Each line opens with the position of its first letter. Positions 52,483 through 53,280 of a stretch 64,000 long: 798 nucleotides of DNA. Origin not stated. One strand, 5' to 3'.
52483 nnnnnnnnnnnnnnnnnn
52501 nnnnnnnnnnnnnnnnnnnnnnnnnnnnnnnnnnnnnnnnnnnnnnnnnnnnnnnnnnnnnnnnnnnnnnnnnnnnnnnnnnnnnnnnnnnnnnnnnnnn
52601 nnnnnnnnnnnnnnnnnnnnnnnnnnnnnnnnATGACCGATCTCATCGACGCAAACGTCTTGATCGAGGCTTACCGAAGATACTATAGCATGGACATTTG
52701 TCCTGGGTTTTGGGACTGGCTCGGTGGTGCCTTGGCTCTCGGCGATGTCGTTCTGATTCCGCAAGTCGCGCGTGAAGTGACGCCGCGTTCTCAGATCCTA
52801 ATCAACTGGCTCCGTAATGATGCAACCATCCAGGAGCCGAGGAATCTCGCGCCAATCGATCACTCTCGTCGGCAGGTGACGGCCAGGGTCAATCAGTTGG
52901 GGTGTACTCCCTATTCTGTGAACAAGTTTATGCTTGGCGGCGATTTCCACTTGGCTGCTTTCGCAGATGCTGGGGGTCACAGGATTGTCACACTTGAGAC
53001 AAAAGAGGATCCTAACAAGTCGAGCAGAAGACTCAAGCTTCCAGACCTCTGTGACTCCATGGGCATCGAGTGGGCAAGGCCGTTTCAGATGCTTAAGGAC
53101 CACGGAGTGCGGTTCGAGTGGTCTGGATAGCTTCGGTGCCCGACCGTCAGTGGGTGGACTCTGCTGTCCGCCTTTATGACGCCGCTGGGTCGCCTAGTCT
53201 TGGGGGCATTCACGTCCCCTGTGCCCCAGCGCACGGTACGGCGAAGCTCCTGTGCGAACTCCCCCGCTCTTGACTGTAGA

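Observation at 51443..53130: ImmA/IrrE metallopeptidase plus DUF4411 two-gene cassette with strongly reduced GC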

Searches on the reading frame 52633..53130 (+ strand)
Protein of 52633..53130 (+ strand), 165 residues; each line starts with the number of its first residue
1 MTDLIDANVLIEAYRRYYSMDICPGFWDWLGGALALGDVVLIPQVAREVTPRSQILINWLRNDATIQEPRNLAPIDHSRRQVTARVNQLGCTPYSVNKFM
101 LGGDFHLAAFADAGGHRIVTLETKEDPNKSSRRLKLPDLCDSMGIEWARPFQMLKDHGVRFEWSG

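Call 3: search_protein_families(library=pfam, proteins=[window:52633-53130:+], max_evalue=0.01)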
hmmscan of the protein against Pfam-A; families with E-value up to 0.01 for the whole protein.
window:52633-53130:+ (165 aa): 1 family
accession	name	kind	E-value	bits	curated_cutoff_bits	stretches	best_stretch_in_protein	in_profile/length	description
PF14367.12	DUF4411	-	7.2e-31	107.6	23.5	1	4-161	2-159/159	Domain of unknown function (DUF4411)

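Call 5: search_protein_families(library=padloc, proteins=[window:52633-53130:+], max_evalue=0.01)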
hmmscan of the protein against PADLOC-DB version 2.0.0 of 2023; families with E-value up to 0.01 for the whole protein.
window:52633-53130:+ (165 aa): 0 families

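Call 6: search_protein_families(library=ncbifam, proteins=[window:52633-53130:+], max_evalue=0.01)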
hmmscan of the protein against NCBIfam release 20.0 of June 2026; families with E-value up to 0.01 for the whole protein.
window:52633-53130:+ (165 aa): 0 families

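Call 7: search_protein_families(library=phrogs, proteins=[window:52633-53130:+], max_evalue=0.01)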
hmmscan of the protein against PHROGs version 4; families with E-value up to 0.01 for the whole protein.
window:52633-53130:+ (165 aa): 1 family
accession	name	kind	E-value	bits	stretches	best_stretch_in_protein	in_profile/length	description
phrog_11126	-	unknown function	9.6e-24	85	1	4-161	5-163/167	-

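Call 13: find_homologous_proteins(query=window:52633-53127:+, max_evalue=0.001)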
Query window:52633-53127:+ (165 aa): 20 proteins with E <= 0.001 among 128 candidates.
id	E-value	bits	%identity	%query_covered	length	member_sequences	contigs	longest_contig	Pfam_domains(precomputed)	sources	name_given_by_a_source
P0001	1.4e-74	268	70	98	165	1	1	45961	PF14367.13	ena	-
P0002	2.1e-58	215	60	100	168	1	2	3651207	PF14367.13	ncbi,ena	-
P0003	1.4e-57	213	57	98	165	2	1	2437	PF14367.13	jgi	-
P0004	6.2e-50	188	51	99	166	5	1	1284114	PF14367.13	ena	-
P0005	1.4e-45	173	54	88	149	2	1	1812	PF14367.13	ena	-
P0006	3.4e-18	84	37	98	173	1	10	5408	PF14367.13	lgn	-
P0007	5.7e-18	84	35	98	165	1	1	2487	PF14367.13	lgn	-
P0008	7.0e-18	83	33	97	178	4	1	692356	PF14367.13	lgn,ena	-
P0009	1.6e-15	76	31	97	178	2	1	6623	PF14367.13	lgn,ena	-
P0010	1.1e-14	73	33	97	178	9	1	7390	PF14367.13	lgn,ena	-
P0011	2.7e-14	72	34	98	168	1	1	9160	PF14367.13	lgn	-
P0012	2.7e-13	68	36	76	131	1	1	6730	PF14367.13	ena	-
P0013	9.3e-12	63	33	99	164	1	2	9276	PF14367.13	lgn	-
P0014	1.3e-11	63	29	97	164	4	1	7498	PF14367.13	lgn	-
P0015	2.1e-11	62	32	99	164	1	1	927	PF14367.13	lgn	-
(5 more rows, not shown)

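Call 14: find_encoding_contigs(protein=window:52633-53127:+, flank=10000, max_places=6)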
Protein window:52633-53127:+ (165 aa): no gene with exactly this product is on record in the collection.

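Call 15: find_encoding_contigs(protein=P0001, flank=8000, max_places=3)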
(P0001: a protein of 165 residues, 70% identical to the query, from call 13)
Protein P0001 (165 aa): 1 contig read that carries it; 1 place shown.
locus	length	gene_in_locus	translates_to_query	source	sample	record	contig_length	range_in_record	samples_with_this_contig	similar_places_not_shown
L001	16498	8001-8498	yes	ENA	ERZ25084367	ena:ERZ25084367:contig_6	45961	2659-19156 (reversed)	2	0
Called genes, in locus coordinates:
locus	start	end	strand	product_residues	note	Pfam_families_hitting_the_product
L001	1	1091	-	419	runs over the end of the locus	PF02515:CoA_transf_3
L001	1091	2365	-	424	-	PF02515:CoA_transf_3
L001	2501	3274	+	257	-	PF00106:adh_short, PF01370:Epimerase (faint), PF08659:KR (weak), PF13561:adh_short_C2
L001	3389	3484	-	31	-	-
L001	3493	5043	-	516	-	PF02646:RmuC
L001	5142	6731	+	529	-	PF00501:AMP-binding, PF13193:AMP-binding_C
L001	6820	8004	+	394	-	PF06114:Peptidase_M78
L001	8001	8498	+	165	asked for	PF14367:DUF4411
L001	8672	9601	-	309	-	PF20434:BD-FAE, PF07859:Abhydrolase_3, PF00326:Peptidase_S9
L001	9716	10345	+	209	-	PF04978:MST (weak), PF12867:DinB_2 (weak)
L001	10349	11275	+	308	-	PF00135:COesterase, PF20434:BD-FAE, PF07859:Abhydrolase_3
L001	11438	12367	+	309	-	PF00135:COesterase (weak), PF10340:Say1_Mug180 (weak), PF20434:BD-FAE, PF07859:Abhydrolase_3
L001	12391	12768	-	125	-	PF07858:LEH, PF07366:SnoaL, PF12680:SnoaL_2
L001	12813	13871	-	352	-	PF00296:Bac_luciferase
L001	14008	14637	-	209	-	PF13468:Glyoxalase_3, PF13669:Glyoxalase_4 (weak)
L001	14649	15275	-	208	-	PF13468:Glyoxalase_3, PF13669:Glyoxalase_4 (faint)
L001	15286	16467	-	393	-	PF01546:Peptidase_M20, PF07687:M20_dimer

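Call 16: find_encoding_contigs(protein=P0002, flank=8000, max_places=3)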
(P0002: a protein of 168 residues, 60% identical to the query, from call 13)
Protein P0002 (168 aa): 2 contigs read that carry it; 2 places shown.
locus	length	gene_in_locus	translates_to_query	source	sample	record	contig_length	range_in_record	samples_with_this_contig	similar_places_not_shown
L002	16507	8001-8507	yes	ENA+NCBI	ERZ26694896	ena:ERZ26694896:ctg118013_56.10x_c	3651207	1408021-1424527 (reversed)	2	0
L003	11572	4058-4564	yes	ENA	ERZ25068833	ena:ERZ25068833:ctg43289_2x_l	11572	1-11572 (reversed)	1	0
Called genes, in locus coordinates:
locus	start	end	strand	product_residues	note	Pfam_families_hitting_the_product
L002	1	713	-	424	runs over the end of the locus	PF02515:CoA_transf_3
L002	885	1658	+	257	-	PF00106:adh_short, PF01370:Epimerase, PF08659:KR, PF13561:adh_short_C2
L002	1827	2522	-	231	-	PF12686:DUF3800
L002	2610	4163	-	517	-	PF02646:RmuC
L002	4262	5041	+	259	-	PF09619:YscW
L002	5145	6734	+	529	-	PF00501:AMP-binding, PF13193:AMP-binding_C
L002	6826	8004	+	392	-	PF06114:Peptidase_M78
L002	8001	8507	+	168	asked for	PF14367:DUF4411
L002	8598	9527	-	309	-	PF20434:BD-FAE, PF07859:Abhydrolase_3, PF00326:Peptidase_S9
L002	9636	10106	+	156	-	PF04978:MST (weak), PF12867:DinB_2 (weak)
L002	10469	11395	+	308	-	PF00135:COesterase, PF20434:BD-FAE, PF07859:Abhydrolase_3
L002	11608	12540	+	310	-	PF00135:COesterase (weak), PF10340:Say1_Mug180 (weak), PF20434:BD-FAE, PF07859:Abhydrolase_3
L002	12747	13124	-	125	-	PF07858:LEH, PF07366:SnoaL (faint), PF12680:SnoaL_2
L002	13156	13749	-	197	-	-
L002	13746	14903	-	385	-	PF02463:SMC_N, PF11398:DUF2813 (faint), PF13175:AAA_15, PF13476:AAA_23 (weak), PF13555:AAA_29, PF13304:AAA_21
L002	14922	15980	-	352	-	PF00296:Bac_luciferase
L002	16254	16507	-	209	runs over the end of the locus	PF13468:Glyoxalase_3, PF13669:Glyoxalase_4 (weak)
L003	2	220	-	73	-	?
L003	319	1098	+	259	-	PF09619:YscW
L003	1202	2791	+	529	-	PF00501:AMP-binding, PF13193:AMP-binding_C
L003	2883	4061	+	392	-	PF06114:Peptidase_M78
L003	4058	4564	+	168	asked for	PF14367:DUF4411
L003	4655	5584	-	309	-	PF20434:BD-FAE, PF07859:Abhydrolase_3, PF00326:Peptidase_S9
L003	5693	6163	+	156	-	PF04978:MST (weak), PF12867:DinB_2 (weak)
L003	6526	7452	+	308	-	PF00135:COesterase, PF20434:BD-FAE, PF07859:Abhydrolase_3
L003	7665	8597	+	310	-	PF00135:COesterase (weak), PF10340:Say1_Mug180 (weak), PF20434:BD-FAE, PF07859:Abhydrolase_3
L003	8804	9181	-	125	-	PF07858:LEH, PF07366:SnoaL (faint), PF12680:SnoaL_2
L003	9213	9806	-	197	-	-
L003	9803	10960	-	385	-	PF02463:SMC_N, PF11398:DUF2813 (faint), PF13175:AAA_15, PF13476:AAA_23 (weak), PF13555:AAA_29, PF13304:AAA_21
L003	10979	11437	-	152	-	PF00296:Bac_luciferase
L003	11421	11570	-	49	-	?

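Call 17: find_encoding_contigs(protein=P0004, flank=8000, max_places=3)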
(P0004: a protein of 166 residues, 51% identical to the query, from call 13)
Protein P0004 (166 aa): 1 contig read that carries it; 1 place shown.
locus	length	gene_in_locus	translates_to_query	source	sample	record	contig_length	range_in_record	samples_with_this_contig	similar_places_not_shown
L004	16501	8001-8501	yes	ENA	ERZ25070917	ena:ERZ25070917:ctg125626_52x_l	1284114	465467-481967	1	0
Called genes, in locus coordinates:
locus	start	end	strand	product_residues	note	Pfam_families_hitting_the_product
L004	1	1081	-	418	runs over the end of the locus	PF02515:CoA_transf_3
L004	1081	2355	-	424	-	PF02515:CoA_transf_3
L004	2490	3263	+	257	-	PF00106:adh_short, PF01370:Epimerase (weak), PF08659:KR (weak), PF13561:adh_short_C2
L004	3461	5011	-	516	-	PF02646:RmuC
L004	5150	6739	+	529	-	PF00501:AMP-binding, PF13193:AMP-binding_C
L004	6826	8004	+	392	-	PF06114:Peptidase_M78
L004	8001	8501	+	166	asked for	PF14367:DUF4411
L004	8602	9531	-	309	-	PF20434:BD-FAE, PF07859:Abhydrolase_3, PF00326:Peptidase_S9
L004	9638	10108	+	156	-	PF04978:MST, PF12867:DinB_2 (weak)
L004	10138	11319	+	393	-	PF00933:Glyco_hydro_3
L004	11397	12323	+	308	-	PF00135:COesterase, PF20434:BD-FAE, PF07859:Abhydrolase_3, PF00326:Peptidase_S9 (faint)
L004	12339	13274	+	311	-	PF00135:COesterase, PF20434:BD-FAE, PF07859:Abhydrolase_3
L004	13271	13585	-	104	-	-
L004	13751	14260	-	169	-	-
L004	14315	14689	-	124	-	PF07858:LEH, PF07366:SnoaL (faint), PF12680:SnoaL_2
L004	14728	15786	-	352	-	PF00296:Bac_luciferase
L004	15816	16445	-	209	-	PF13468:Glyoxalase_3, PF13669:Glyoxalase_4 (weak)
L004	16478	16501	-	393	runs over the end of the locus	PF01546:Peptidase_M20, PF07687:M20_dimer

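Call 28: search_solved_structures(query=window:52633-53127:+, max_evalue=10, show_alignments=2)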
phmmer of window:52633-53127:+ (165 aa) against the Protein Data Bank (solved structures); distinct sequences matched with E-value up to 10: 3.
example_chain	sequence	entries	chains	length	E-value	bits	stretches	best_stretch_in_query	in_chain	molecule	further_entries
9vzy_D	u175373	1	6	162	0.00036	23.9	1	6-153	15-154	DUF4411 family protein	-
9vzz_A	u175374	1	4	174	0.0011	22.3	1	13-153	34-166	DUF4411 family protein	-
8ct0_A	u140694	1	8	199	0.23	14.8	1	45-119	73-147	Flavin reductase (NADH)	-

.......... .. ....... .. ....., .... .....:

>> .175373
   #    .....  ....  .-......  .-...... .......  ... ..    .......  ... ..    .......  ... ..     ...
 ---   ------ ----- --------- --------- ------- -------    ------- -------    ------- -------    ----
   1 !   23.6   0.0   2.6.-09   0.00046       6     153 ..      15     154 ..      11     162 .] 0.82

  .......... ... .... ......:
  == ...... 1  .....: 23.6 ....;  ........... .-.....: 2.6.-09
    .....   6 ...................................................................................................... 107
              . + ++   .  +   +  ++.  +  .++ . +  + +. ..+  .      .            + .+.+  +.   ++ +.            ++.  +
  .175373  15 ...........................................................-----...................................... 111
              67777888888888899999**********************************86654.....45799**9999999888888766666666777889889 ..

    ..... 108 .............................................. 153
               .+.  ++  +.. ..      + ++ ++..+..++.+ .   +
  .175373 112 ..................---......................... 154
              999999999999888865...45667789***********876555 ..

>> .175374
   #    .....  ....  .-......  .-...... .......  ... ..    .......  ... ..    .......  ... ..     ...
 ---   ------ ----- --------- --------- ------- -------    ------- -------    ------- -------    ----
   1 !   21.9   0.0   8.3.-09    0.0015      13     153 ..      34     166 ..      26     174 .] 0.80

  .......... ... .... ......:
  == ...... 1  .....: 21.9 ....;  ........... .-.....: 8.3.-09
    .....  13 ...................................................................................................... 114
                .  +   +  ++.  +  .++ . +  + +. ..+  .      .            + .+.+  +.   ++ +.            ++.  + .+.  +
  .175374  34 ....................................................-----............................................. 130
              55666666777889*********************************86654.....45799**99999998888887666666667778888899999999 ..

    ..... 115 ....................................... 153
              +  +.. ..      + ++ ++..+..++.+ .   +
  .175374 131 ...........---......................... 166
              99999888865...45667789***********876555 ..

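Call 48: predict_structure(alignment_id=A1)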
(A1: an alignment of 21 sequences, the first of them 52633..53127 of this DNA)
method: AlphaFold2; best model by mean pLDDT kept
length: 165 residues; sequences in the alignment: 21
mean_pLDDT: 91.8   pTM: 0.87
mean pLDDT of the five models: 91.8, 91.7, 90.9, 90.4, 90.4
residues with pLDDT >= 90: 118; 70-90: 45; 50-70: 2; < 50: 0
segments of 3 or more residues with pLDDT < 50: none
pLDDT, mean of each block of 10 residues (from residue 1): 94 88 91 95 86 83 86 95 95 94 96 98 90 94 97 94 77
secondary structure, 60 per line:
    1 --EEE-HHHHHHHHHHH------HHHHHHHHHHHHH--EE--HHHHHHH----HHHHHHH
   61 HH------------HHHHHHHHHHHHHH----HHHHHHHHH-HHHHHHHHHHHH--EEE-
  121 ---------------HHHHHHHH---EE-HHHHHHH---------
elements in order: E3-5 H7-17 H24-36 H43-49 H54-62 H75-88 H93-101 H103-114 E117-119 H136-143 H150-156

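Call 54: fold_search(model_id=the predicted structure, library=pdb)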
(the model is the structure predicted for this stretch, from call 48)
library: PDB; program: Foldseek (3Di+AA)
matches with E <= 10: 270; with E <= 0.001: 1
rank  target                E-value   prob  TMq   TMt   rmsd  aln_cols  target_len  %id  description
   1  6a7v_G                8.0e-04  1.00  0.54  0.62   5.5       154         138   17  Crystal structure of Mycobacterium tuberculosis VapBC11 toxin-antitoxin complex (released 2018-10-10)
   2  3h87_B                1.4e-03  1.00  0.54  0.62   4.7       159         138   18  Rv0301 Rv0300 Toxin Antitoxin Complex from Mycobacterium tuberculosis (released 2009-05-05)
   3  6a7v_C                2.2e-03  1.00  0.54  0.62   5.5       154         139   17  Crystal structure of Mycobacterium tuberculosis VapBC11 toxin-antitoxin complex (released 2018-10-10)
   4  6a7v_A                2.4e-03  1.00  0.54  0.64   5.5       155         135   17  Crystal structure of Mycobacterium tuberculosis VapBC11 toxin-antitoxin complex (released 2018-10-10)
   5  3h87_A                2.9e-03  1.00  0.54  0.63   4.8       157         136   16  Rv0301 Rv0300 Toxin Antitoxin Complex from Mycobacterium tuberculosis (released 2009-05-05)
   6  7og5_J                4.0e-03  0.99  0.50  0.49   6.2       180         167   12  RNA-free Ribonuclease P from Halorhodospira halophila (released 2021-07-07)
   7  2h1c_A                4.3e-03  1.00  0.52  0.61   5.0       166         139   15  Crystal Structure of FitAcB from Neisseria gonorrhoeae (released 2006-09-26)
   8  7og5_B                5.5e-03  0.99  0.52  0.54   5.3       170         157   14  RNA-free Ribonuclease P from Halorhodospira halophila (released 2021-07-07)
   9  4chg_A                1.4e-02  0.99  0.51  0.61   5.7       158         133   18  Crystal structure of VapBC15 complex from Mycobacterium tuberculosis (released 2014-11-12)
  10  8kd9_B                1.4e-02  0.97  0.50  0.45   8.3       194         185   12  Cryo-EM structure of Aquifex aeolicus minimal protein-only RNase P (HARP) in complex with pre-tRNAs (released 2024-08-14)
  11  1v8p_F                1.5e-02  0.99  0.51  0.56   4.6       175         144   13  Crystal structure of PAE2754 from Pyrobaculum aerophilum (released 2004-02-10)
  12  7og5_A                1.6e-02  0.99  0.54  0.56   5.9       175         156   12  RNA-free Ribonuclease P from Halorhodospira halophila (released 2021-07-07)
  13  3zvk_B                1.7e-02  0.99  0.47  0.56   4.4       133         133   14  Crystal structure of VapBC2 from Rickettsia felis bound to a DNA fragment from their promoter (released 2011-12-14)
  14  1v8p_B                1.7e-02  0.98  0.49  0.59   4.8       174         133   13  Crystal structure of PAE2754 from Pyrobaculum aerophilum (released 2004-02-10)
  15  1v8p_A                1.8e-02  0.99  0.52  0.62   4.3       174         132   13  Crystal structure of PAE2754 from Pyrobaculum aerophilum (released 2004-02-10)
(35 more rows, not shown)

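Call 57: search_solved_structures(query=A1, max_evalue=0.01, show_alignments=1)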
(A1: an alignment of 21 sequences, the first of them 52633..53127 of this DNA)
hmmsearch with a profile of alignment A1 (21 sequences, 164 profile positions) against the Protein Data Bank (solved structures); distinct sequences matched with E-value up to 0.01: 2.
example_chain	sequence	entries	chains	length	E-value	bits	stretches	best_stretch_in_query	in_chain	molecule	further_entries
9vzy_D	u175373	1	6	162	4.3e-18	69.2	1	2-159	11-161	DUF4411 family protein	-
9vzz_A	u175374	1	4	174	1.2e-16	64.5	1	3-159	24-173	DUF4411 family protein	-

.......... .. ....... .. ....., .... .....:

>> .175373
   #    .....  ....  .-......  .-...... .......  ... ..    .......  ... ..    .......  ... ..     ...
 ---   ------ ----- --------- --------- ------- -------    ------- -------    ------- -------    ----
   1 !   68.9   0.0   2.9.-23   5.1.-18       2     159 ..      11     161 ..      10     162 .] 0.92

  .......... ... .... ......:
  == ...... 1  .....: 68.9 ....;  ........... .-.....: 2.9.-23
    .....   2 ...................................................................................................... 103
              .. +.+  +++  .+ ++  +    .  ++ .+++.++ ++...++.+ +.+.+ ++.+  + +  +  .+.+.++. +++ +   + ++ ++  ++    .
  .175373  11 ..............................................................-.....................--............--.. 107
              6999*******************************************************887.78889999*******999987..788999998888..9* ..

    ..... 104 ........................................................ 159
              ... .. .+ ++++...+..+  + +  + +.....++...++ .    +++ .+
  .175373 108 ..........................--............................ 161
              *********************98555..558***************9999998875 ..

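Call 66: search_dna_similar(query=window:52633-53127:+, collection=plasmids, mode=protein, max_evalue=0.00001, max_rows=15)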
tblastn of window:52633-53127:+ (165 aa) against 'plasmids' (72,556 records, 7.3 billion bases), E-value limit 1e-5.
Records with a match: 26; places in all: 26; records where one place covers at least 80% of the query: 26.
Best place of each record, by identity: <60% 26.
By first word of the organism name: Sinorhizobium 13; Enterobacter 3; Rhizobium 2; Komagataeibacter 1; Acetobacter 1; Gordonia 1; Arthrobacter 1; Croceicoccus 1; Sphingomonas 1; Pseudoalteromonas 1; and 1 more.
By predicted mobility (MOB-suite, as given by PLSDB): conjugative 15; non-mobilizable 8; mobilizable 3.
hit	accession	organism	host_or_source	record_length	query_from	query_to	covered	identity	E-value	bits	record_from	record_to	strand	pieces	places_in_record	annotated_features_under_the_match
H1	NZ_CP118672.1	Komagataeibacter nataicola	mixed culture,Kombucha tea culture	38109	1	161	98%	35.8%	9e-16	81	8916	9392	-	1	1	DUF4411 family protein | ImmA/IrrE family metallo-endopeptidase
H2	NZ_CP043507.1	Acetobacter vaccinii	cell culture,blue berry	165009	1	165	100%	33.3%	4e-17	84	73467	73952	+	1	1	DUF4411 family protein | ImmA/IrrE family metallo-endopeptidase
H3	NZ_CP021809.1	Sinorhizobium meliloti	Medicago sativa,Single Cell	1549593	1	165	100%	32.7%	1e-8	60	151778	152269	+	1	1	none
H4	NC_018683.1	Sinorhizobium meliloti Rm41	-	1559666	1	165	100%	32.7%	1e-8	60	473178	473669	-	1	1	none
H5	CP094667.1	Gordonia amicalis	cell culture,river sand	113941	4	161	96%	34.1%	1e-13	74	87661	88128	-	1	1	DUF4411 family protein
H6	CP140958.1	Sinorhizobium meliloti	Medicago lupulina,whole organism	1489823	1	165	100%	32.5%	9e-9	60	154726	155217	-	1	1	DUF4411 family protein | XRE family transcriptional regulator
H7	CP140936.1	Sinorhizobium meliloti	Medicago lupulina,whole organism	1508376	1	165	100%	32.5%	9e-9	60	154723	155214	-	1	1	DUF4411 family protein | XRE family transcriptional regulator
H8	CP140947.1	Sinorhizobium meliloti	Medicago lupulina,whole organism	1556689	1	165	100%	32.5%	9e-9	60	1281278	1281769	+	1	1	DUF4411 family protein | XRE family transcriptional regulator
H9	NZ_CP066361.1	Sinorhizobium meliloti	Medicago lupulina L.,nodules of ...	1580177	1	165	100%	32.5%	9e-9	60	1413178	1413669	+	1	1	none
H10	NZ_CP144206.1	Sinorhizobium chiapasense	mixed culture,rhizosphere soil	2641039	1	165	100%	32.1%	1e-8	60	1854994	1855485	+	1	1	none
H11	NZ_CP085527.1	Sinorhizobium meliloti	Medicago,cell culture,lupulina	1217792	1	165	100%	32.0%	3e-8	59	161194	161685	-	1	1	none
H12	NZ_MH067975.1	Arthrobacter sp.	-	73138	4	161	96%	32.5%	3e-8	59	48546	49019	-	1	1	DUF4411 family protein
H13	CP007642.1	Rhizobium etli bv. phaseoli str. IE4803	Phaseolus vulgaris,whole organism,nodule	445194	1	164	99%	31.1%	3e-9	62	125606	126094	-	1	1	hypothetical protein (x2)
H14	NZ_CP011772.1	Croceicoccus naphthovorans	-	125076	4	161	96%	32.3%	1e-11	69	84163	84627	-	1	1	DUF4411 family protein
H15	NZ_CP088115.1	Sinorhizobium meliloti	cell culture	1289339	1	161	98%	31.5%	6e-6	52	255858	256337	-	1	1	none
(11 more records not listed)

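Call 67: search_dna_similar(query=window:52633-53127:+, collection=phages, mode=protein, max_evalue=0.00001, max_rows=15)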
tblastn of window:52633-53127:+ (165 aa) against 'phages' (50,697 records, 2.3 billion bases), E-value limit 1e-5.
No match.

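Call 82: search_protein_representatives(alignment_id=A1)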
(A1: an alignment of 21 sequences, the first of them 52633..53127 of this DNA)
Query: 21 sequences, 164 profile positions. Proteins with E-value up to 0.001 (for the whole library): 7198; up to 1e-10: 4047; up to 1e-30: 654. The best 150 are listed.
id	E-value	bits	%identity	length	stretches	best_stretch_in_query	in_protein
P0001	6.5e-59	215.0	-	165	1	1-163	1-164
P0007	5.7e-57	208.7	-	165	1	1-163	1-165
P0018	5.8e-51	189.1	-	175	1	2-163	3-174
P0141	2.4e-47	177.3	-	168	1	1-163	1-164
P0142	6.2e-47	176.0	-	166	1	2-162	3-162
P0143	8.1e-47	175.6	-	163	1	1-160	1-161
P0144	1.8e-46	174.5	-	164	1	1-161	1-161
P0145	1.3e-45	171.7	-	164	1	1-163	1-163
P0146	1.8e-45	171.3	-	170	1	1-163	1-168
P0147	2.3e-45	170.9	-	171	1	2-163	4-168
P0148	3.0e-45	170.6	-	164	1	4-163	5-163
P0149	4.1e-45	170.1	-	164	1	1-156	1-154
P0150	4.2e-45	170.1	-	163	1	1-162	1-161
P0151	1.1e-44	168.7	-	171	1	1-163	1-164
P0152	1.5e-44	168.3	-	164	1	1-163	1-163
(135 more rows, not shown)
